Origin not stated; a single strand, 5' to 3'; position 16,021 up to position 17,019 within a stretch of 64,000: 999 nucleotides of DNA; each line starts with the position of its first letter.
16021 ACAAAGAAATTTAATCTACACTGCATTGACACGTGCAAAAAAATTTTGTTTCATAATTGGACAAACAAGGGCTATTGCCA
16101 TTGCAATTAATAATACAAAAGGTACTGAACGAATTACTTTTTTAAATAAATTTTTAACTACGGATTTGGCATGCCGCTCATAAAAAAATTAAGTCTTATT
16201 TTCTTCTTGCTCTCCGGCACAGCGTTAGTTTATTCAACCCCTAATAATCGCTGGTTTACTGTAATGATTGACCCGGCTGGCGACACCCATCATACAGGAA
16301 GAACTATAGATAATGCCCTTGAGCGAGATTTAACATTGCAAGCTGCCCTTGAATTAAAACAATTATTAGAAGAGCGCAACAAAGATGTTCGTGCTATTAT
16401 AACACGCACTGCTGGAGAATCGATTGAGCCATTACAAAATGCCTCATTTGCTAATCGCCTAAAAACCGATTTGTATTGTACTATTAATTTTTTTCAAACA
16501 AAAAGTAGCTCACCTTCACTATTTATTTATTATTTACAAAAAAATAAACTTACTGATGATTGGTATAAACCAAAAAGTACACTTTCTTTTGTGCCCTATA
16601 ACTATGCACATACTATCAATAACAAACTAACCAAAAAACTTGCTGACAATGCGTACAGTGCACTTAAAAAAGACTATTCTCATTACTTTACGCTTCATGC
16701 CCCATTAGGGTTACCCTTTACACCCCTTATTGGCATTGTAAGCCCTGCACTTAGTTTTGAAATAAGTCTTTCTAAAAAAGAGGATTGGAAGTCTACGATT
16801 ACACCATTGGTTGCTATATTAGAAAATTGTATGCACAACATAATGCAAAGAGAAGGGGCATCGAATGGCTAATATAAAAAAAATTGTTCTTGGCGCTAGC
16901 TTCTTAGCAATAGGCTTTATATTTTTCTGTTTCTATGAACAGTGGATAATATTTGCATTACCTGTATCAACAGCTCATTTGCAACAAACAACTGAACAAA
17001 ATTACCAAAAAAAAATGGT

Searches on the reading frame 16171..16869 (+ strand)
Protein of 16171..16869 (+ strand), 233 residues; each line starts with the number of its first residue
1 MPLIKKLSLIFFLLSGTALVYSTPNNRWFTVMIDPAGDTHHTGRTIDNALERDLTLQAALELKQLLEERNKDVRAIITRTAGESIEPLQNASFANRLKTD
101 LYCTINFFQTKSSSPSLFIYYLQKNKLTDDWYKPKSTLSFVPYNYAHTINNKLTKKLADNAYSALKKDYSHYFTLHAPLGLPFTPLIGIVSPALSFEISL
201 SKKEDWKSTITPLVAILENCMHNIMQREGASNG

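Call 36: search_protein_families(library=pfam, proteins=[window:16171-16869:+], max_evalue=0.00001)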
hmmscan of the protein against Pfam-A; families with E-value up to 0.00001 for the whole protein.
window:16171-16869:+ (233 aa): 1 family
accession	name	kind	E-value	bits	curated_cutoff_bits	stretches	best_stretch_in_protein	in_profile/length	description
PF01520.23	Amidase_3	-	1.7e-08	35.1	27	1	31-158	1-117/174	N-acetylmuramoyl-L-alanine amidase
